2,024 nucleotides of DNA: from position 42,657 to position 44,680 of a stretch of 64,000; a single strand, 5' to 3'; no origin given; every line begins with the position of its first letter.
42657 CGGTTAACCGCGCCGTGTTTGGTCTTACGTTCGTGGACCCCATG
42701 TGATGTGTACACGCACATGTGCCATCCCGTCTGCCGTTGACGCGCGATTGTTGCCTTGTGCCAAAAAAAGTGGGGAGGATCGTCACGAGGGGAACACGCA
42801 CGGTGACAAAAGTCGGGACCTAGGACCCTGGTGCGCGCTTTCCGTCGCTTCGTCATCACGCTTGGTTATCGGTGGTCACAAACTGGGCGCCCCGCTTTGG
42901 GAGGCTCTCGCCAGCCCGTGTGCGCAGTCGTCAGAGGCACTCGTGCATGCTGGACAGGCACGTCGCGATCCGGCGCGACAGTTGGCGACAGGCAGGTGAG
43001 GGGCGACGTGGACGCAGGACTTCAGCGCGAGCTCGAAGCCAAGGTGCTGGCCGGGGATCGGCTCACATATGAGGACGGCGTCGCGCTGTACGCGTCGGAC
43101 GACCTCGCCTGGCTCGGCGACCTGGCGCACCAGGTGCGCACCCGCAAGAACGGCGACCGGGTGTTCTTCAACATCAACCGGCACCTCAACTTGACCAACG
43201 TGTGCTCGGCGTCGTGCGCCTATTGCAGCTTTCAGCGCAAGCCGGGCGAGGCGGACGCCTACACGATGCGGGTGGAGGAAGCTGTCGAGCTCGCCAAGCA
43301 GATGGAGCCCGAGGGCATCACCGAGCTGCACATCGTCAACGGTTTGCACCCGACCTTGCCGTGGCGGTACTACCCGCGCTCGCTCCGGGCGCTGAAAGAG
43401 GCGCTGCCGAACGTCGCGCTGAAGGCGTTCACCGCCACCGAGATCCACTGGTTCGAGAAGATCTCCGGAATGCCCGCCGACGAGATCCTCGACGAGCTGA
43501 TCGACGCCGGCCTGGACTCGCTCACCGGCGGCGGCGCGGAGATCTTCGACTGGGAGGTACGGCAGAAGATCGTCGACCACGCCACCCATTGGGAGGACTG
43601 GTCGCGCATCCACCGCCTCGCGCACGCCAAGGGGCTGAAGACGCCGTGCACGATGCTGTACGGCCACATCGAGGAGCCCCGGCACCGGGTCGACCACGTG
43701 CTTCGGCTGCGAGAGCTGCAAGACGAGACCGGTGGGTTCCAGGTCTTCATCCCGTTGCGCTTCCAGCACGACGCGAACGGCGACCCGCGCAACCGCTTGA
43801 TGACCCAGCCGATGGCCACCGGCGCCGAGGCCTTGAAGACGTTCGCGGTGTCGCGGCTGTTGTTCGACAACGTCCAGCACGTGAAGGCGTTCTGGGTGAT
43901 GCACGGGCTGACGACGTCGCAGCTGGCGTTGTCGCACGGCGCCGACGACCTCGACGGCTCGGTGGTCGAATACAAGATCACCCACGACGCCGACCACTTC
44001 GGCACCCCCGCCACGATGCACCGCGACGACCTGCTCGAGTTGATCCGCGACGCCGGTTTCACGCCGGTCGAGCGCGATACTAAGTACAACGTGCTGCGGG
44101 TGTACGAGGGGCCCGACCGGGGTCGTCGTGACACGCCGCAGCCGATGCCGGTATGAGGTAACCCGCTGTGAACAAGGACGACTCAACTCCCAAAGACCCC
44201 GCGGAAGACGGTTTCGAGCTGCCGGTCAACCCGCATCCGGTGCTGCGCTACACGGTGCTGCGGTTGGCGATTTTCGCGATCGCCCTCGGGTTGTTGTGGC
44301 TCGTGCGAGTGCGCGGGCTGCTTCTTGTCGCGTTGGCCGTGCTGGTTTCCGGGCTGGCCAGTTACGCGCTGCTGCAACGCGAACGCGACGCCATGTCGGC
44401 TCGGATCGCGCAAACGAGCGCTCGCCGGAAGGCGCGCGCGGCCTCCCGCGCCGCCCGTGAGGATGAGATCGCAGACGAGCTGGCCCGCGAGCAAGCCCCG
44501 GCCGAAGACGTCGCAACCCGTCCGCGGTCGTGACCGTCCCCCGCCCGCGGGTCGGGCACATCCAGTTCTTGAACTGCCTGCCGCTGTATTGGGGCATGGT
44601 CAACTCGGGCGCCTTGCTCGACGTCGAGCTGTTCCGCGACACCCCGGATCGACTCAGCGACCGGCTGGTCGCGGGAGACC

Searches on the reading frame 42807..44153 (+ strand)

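Call 29: search_protein_families(library=pfam, proteins=[window:42807-44153:+], max_evalue=0.00001)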
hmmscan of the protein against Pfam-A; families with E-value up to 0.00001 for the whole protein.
window:42807-44153:+ (449 aa): 2 families
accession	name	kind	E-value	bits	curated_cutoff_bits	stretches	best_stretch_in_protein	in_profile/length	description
PF04055.27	Radical_SAM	-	6.2e-18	66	29.5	1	128-300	2-164/166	Radical SAM superfamily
PF19288.4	CofH_C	-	7.3e-16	58.6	27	1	310-431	3-120/125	CofH/MqnC C-terminal region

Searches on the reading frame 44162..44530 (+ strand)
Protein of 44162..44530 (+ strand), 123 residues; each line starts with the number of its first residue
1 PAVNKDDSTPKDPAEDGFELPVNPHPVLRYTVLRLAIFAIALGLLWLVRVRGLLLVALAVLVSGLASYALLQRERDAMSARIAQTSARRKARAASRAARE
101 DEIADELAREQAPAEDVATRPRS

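Call 29: search_protein_families(library=pfam, proteins=[window:44162-44530:+], max_evalue=0.00001)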
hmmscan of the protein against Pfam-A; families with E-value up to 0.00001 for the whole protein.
window:44162-44530:+ (123 aa): 1 family
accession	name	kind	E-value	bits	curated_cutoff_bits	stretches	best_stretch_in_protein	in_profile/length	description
PF14012.11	DUF4229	-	2.8e-12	46.9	27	1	28-89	1-68/68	Protein of unknown function (DUF4229)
